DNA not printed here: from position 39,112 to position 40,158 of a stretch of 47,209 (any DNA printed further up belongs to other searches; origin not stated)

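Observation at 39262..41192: Orphan Anbu-type proteasome homologue without its canonical operon partners, paired instead with an SQR-like flavoprotein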

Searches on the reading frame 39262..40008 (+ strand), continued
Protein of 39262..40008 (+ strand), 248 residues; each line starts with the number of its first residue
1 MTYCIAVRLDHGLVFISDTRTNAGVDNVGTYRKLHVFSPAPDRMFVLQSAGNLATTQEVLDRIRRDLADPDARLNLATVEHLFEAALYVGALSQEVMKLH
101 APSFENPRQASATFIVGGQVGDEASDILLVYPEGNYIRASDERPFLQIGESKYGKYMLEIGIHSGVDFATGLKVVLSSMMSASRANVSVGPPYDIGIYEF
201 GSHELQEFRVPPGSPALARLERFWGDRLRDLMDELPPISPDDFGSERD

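Call 23: find_encoding_contigs(protein=P0048, flank=10000, max_places=2)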
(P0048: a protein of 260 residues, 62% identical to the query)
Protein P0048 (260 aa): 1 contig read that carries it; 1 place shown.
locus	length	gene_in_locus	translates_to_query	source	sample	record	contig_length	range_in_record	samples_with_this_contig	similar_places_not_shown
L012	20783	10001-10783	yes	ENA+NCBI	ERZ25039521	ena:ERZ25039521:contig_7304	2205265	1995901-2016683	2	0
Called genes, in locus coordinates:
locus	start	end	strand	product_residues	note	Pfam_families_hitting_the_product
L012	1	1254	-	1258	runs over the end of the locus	PF13927:Ig_3 (faint), PF16640:Big_3_5, PF07679:I-set (weak)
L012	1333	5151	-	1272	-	-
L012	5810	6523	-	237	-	PF00440:TetR_N (weak)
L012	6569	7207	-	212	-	PF04542:Sigma70_r2 (weak), PF08281:Sigma70_r4_2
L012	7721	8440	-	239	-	-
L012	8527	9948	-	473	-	PF04960:Glutaminase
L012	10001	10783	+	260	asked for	-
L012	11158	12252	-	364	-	PF01381:HTH_3, PF13560:HTH_31 (faint), PF06114:Peptidase_M78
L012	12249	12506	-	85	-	-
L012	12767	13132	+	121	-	PF14452:Multi_ubiq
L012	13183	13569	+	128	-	-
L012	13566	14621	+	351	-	PF00899:ThiF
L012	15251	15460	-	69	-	-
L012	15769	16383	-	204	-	PF02698:DUF218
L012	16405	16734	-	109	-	PF19269:Anticodon_2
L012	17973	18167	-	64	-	PF06902:Fer4_19, PF13459:Fer4_15, PF13370:Fer4_13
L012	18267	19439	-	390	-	PF00108:Thiolase_N (faint), PF22691:Thiolase_C_1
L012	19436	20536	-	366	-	PF22691:Thiolase_C_1 (faint)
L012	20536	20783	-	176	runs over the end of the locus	PF12172:zf-ChsH2 (weak), PF01796:OB_ChsH2_C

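Call 28: search_protein_families(library=pfam, proteins=[L004:8225-9913:+, L004:6690-8003:-, L004:10761-11780:-, L004:12195-15113:+, L005:10764-13073:-, L005:13894-14898:+, L005:14837-16684:-, L005:17660-19150:-, L005:8037-9086:-, L005:5312-7099:-], max_evalue=0.0001)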
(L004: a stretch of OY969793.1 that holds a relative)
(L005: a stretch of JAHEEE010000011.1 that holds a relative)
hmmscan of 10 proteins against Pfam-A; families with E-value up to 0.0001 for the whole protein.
L004:8225-9913:+ (562 aa): 2 families
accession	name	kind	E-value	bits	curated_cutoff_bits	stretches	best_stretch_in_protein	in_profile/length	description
PF00501.34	AMP-binding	-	1.4e-78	264.8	29.9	1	52-421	10-384/384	AMP-binding enzyme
PF13193.12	AMP-binding_C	-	7.7e-18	65.6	24.5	1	471-547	1-76/76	AMP-binding enzyme C-terminal domain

L004:6690-8003:- (437 aa): 0 families

L004:10761-11780:- (339 aa): 1 family
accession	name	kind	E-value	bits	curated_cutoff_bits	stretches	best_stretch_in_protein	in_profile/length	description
PF04960.20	Glutaminase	-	2.1e-108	362.3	27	1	44-328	1-286/286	Glutaminase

L004:12195-15113:+ (972 aa): 2 families
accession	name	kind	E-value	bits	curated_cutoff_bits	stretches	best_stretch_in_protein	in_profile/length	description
PF00041.27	fn3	-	1.3e-17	64.2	25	2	538-612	1-78/84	Fibronectin type III domain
PF16656.11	Pur_ac_phosph_N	-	9.5e-12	45.8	30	1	51-156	8-89/93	Purple acid Phosphatase, N-terminal domain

L005:10764-13073:- (769 aa): 1 family
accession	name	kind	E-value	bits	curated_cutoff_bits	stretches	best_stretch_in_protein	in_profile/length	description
PF09899.14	DUF2126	-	7e-183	610.4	27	3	264-763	326-826/826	Putative amidoligase enzyme (DUF2126)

L005:13894-14898:+ (334 aa): 5 families
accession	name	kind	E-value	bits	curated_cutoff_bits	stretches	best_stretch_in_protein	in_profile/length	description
PF00561.26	Abhydrolase_1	-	6.8e-40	137.7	25.8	1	41-283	1-245/245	alpha/beta hydrolase fold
PF12697.13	Abhydrolase_6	-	7.6e-29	102.3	26.3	1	43-288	1-216/217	Alpha/beta hydrolase family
PF12146.15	Hydrolase_4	-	7.3e-17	61.9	27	1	42-281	6-237/239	Serine aminopeptidase, S33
PF02230.22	Abhydrolase_2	-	2.7e-05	24.5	23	0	41-60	15-34/217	Phospholipase/Carboxylesterase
PF01738.24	DLH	-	2.8e-05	24.3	21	0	40-127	13-118/217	Dienelactone hydrolase family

L005:14837-16684:- (615 aa): 3 families
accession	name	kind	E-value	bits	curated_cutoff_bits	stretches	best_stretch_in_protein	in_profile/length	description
PF13230.11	GATase_4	-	3.2e-56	190.7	23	1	7-261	3-258/272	Glutamine amidotransferases class-II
PF01841.26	Transglut_core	-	2.2e-21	76.6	23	1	457-552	16-108/108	Transglutaminase-like superfamily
PF08379.15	Bact_transglu_N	-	9.5e-21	74.8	27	1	318-395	1-79/80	Bacterial transglutaminase-like N-terminal region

L005:17660-19150:- (496 aa): 2 families
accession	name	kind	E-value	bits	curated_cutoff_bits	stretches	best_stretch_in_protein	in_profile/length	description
PF14403.11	CP_ATPgrasp_2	-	6.3e-163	542.5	32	1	94-469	1-374/374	Circularly permuted ATP-grasp type 2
PF04174.18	CP_ATPgrasp_1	-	3.8e-137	457.2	23.1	1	94-425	1-332/332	A circularly permuted ATPgrasp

L005:8037-9086:- (349 aa): 3 families
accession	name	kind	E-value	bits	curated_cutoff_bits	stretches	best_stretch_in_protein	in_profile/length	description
PF00107.32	ADH_zinc_N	-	1.1e-20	74.3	31.8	1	180-290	5-116/129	Zinc-binding dehydrogenase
PF13602.12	ADH_zinc_N_2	-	2.8e-13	51.4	27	1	209-347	2-134/134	Zinc-binding dehydrogenase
PF08240.17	ADH_N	-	2.8e-09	37.6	23.5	1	27-134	1-103/104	Alcohol dehydrogenase GroES-like domain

L005:5312-7099:- (595 aa): 2 families
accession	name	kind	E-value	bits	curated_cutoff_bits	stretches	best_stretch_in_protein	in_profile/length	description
PF00501.34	AMP-binding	-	7.1e-75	252.6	29.9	1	64-442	3-384/384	AMP-binding enzyme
PF13193.12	AMP-binding_C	-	1.4e-20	74.4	24.5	1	492-569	1-76/76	AMP-binding enzyme C-terminal domain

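Call 30: find_related_loci(query=A1, collection=metagenome_contigs, flank=10000)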
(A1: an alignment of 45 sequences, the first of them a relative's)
Query A1 (248 aa) in metagenome_contigs; peptide patterns used: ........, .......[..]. (x = any residue, [..] = any of these).
600 stretches matched a pattern (row limit reached: there are more); 588 encode a relative of the query (tblastn E <= 1e-3); the best 80 are kept; 80 distinct loci.
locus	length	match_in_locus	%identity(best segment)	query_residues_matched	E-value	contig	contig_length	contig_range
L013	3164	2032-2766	74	1-246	5e-124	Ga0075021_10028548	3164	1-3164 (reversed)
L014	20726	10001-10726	64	1-241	8e-104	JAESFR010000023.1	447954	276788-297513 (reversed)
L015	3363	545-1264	65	1-239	2e-104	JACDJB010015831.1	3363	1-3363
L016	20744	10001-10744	63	1-247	9e-102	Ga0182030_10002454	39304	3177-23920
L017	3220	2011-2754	62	1-247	3e-101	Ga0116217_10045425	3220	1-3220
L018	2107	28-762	63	1-243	5e-104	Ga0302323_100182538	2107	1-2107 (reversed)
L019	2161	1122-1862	62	1-246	4e-101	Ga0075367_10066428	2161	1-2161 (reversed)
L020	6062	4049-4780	61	1-243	1e-94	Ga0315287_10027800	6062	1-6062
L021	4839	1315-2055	60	1-245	2e-94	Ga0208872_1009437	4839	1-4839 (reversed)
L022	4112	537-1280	60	1-247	2e-94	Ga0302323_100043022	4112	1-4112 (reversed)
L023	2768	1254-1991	60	1-245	1e-96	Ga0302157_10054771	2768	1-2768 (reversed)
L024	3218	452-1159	62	1-238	3e-95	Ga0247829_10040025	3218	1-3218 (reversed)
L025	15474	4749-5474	60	1-241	1e-93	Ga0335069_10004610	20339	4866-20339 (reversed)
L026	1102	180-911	59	1-245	1e-101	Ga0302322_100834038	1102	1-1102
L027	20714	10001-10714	62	1-239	2e-93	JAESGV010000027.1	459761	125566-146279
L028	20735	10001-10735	61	1-243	1e-92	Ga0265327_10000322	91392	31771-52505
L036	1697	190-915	59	1-243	2e-96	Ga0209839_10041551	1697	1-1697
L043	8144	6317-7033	59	1-238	5e-90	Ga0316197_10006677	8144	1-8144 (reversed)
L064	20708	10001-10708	59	1-235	4e-88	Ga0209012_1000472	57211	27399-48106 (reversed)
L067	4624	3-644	59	31-243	4e-76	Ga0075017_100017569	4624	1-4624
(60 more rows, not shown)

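Call 32: search_protein_families(library=pfam, proteins=[L007:6644-8128:+, L007:8132-9091:+, L007:9165-10004:+, L005:16665-17846:-, L005:12872-13849:-, L012:8527-9948:-, L003:2688-4364:+], max_evalue=0.0001)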
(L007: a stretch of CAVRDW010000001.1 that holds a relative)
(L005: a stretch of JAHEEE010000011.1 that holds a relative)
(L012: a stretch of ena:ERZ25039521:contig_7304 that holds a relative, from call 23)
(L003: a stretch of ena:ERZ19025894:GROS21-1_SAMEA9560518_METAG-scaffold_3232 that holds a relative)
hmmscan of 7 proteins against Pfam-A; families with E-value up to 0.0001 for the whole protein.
L007:6644-8128:+ (494 aa): 2 families
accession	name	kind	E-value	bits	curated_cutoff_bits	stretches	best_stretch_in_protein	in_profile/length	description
PF14403.11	CP_ATPgrasp_2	-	2.9e-164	546.9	32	1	91-470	1-374/374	Circularly permuted ATP-grasp type 2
PF04174.18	CP_ATPgrasp_1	-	3.4e-150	500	23.1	1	91-426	1-332/332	A circularly permuted ATPgrasp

L007:8132-9091:+ (319 aa): 1 family
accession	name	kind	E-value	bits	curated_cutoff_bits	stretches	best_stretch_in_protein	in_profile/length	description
PF04168.17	Alpha-E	-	3.2e-97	326.2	20.8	1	1-309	1-294/294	A predicted alpha-helical domain with a conserved ER motif.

L007:9165-10004:+ (279 aa): 0 families

L005:16665-17846:- (393 aa): 1 family
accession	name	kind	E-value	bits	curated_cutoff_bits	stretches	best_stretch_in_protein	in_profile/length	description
PF04168.17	Alpha-E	-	4.5e-77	260.1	20.8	1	62-373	1-294/294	A predicted alpha-helical domain with a conserved ER motif.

L005:12872-13849:- (325 aa): 2 families
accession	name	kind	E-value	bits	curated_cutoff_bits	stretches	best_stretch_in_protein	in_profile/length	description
PF01841.26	Transglut_core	-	6.4e-20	71.9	23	1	175-275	15-108/108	Transglutaminase-like superfamily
PF08379.15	Bact_transglu_N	-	1e-15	58.6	27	1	36-109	3-76/80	Bacterial transglutaminase-like N-terminal region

L012:8527-9948:- (473 aa): 1 family
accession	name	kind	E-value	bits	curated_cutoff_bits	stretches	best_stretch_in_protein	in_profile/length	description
PF04960.20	Glutaminase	-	5.8e-115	383.8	27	1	56-337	1-284/286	Glutaminase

L003:2688-4364:+ (558 aa): 2 families
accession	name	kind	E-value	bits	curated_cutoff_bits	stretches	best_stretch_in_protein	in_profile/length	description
PF00916.26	Sulfate_transp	-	1.3e-71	241.8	23.2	1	16-388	1-380/380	Sulfate permease family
PF01740.26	STAS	-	3.7e-13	49.6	22.6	1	441-548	4-106/106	STAS domain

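Call 41: search_protein_families(library=pfam, proteins=[L043:5098-6576:-, L028:12073-14046:+, L004:16072-19335:-, L012:1336-5271:-, L043:482-2428:-, L043:4360-6297:+, L036:1031-1696:-, L067:1204-1752:-, L064:9387-9740:+], max_evalue=0.001)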
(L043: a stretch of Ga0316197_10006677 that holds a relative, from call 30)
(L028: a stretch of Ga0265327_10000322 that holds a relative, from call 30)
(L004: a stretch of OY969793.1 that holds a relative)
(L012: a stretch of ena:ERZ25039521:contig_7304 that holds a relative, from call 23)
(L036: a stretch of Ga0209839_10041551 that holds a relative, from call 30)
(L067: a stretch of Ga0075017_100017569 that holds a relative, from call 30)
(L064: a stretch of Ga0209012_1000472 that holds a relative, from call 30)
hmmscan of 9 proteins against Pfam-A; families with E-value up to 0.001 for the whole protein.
L043:5098-6576:- (493 aa): 0 families

L028:12073-14046:+ (658 aa): 0 families

L004:16072-19335:- (1088 aa): 9 families
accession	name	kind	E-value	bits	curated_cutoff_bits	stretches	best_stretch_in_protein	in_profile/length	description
PF00563.25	EAL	-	4.4e-65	219.8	31.3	1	830-1062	4-235/236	EAL domain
PF00990.26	GGDEF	-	4.8e-46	156.9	23.8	1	652-807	1-160/161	Diguanylate cyclase, GGDEF domain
PF08448.16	PAS_4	-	2.4e-21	76.5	23.1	2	538-642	5-109/110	PAS fold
PF13426.13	PAS_9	-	1.7e-20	73.6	27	1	538-640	1-103/103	PAS domain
PF00989.32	PAS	-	1.6e-19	70.4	22.6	1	534-632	7-110/113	PAS fold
PF00072.30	Response_reg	-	6.4e-11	42.8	30.2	1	142-253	1-108/111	Response regulator receiver domain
PF08447.18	PAS_3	-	3.5e-09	37.2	25.6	0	550-624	1-78/89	PAS fold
PF13188.13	PAS_8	-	2.4e-08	34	21.8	0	538-577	11-51/65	PAS domain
PF12860.13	PAS_7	-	2.5e-06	28.1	27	0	539-644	6-113/115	PAS fold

L012:1336-5271:- (1312 aa): 5 families
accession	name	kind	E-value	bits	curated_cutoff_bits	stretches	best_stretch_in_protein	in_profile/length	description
PF16640.11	Big_3_5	-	1.4e-26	93.3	35.5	3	274-361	4-87/88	Bacterial Ig-like domain (group 3)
PF07679.22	I-set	-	3.1e-13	50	23.7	2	869-951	1-86/90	Immunoglobulin I-set domain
PF13927.12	Ig_3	-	8.2e-10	39.5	30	1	869-933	2-70/78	Immunoglobulin domain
PF00047.31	ig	-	3.5e-05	24.5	21.8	0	879-948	4-78/81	Immunoglobulin domain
PF19559.6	DUF6081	-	7e-05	22.6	25.9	1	537-596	159-217/272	Family of unknown function (DUF6081)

L043:482-2428:- (649 aa): 1 family
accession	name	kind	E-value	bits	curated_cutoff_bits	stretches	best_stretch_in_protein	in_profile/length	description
PF00067.27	p450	-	2.6e-21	76.4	22.8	1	320-611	85-431/462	Cytochrome P450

L043:4360-6297:+ (646 aa): 2 families
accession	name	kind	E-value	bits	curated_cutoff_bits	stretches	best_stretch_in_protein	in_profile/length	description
PF01432.26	Peptidase_M3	-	1.8e-40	140.1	27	1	384-623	182-452/457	Peptidase family M3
PF08439.15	Peptidase_M3_N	-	1.7e-16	60.6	25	1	156-222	1-68/70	Oligopeptidase F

L036:1031-1696:- (222 aa): 0 families

L067:1204-1752:- (183 aa): 0 families

L064:9387-9740:+ (118 aa): 0 families

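Call 45: list_cluster_members(proteins=[P0003, P0008, P0016, P0045, P0048, P0063, P0077, P0103, P0105, P0110])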
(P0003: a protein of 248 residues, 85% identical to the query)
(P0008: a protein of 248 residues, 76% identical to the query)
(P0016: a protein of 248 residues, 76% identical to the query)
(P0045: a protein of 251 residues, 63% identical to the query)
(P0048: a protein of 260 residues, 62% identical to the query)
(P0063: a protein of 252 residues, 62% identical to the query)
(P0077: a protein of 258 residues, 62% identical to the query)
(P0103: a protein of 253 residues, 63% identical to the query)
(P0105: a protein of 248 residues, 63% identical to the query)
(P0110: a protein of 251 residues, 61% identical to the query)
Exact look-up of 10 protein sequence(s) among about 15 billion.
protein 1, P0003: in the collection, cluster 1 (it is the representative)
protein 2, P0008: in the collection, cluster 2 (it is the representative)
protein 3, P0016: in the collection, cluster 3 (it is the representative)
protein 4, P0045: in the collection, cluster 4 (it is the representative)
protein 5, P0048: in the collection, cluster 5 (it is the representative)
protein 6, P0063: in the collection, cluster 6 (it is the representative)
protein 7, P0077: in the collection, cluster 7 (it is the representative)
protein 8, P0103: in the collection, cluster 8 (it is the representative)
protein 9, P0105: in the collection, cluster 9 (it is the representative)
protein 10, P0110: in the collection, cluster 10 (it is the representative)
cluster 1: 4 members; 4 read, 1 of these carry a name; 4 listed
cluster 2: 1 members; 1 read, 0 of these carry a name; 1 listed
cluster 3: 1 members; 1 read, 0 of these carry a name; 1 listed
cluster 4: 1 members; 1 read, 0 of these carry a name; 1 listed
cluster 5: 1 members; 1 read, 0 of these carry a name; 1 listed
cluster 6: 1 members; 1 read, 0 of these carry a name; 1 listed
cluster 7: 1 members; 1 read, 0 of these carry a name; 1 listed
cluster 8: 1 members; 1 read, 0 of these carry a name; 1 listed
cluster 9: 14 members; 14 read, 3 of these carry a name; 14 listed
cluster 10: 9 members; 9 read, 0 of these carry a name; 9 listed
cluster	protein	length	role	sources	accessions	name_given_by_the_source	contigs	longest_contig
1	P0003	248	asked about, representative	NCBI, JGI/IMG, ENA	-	-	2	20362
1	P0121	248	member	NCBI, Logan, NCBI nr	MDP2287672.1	MAG: 20S proteasome subunit A/B [Actinomycetota bacterium] | 20S proteasome subunit A/B [Actinomycetota bacterium]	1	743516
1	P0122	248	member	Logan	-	-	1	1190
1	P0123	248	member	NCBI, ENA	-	-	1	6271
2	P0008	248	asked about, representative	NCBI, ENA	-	-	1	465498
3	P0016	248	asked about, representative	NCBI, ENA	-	-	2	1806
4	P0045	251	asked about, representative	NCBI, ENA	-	-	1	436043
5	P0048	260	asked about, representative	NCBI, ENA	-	-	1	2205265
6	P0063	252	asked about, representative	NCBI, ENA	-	-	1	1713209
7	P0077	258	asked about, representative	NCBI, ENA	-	-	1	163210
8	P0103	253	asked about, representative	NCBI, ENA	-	-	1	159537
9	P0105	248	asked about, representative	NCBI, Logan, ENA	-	-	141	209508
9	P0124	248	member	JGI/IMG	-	putative proteasome-type protease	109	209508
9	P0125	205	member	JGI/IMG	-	putative proteasome-type protease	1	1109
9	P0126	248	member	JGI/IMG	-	putative proteasome-type protease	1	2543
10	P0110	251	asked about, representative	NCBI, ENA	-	-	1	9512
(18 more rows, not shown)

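Call 46: find_encoding_contigs(protein=P0063, flank=6000, max_places=1)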
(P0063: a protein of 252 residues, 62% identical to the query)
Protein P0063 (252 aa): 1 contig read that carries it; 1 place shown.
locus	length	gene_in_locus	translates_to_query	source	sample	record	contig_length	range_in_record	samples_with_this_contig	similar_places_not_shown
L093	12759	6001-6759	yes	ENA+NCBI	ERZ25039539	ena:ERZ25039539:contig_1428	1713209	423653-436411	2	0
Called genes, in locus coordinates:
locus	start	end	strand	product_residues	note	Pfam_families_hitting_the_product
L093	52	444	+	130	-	PF00903:Glyoxalase, PF13669:Glyoxalase_4 (faint), PF18029:Glyoxalase_6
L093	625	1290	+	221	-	PF00501:AMP-binding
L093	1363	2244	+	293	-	PF00501:AMP-binding (weak), PF13193:AMP-binding_C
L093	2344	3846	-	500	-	PF00135:COesterase, PF07859:Abhydrolase_3 (faint)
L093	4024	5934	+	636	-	PF07555:NAGidase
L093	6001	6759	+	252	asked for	-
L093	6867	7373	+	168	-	PF06348:DUF1059 (weak)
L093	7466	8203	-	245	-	PF02585:PIG-L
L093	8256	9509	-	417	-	PF00067:p450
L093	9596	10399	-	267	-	-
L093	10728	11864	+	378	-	PF04116:FA_hydroxylase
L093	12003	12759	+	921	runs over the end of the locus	PF00931:NB-ARC, PF13401:AAA_22 (weak), PF25872:HTH_77, PF00196:GerE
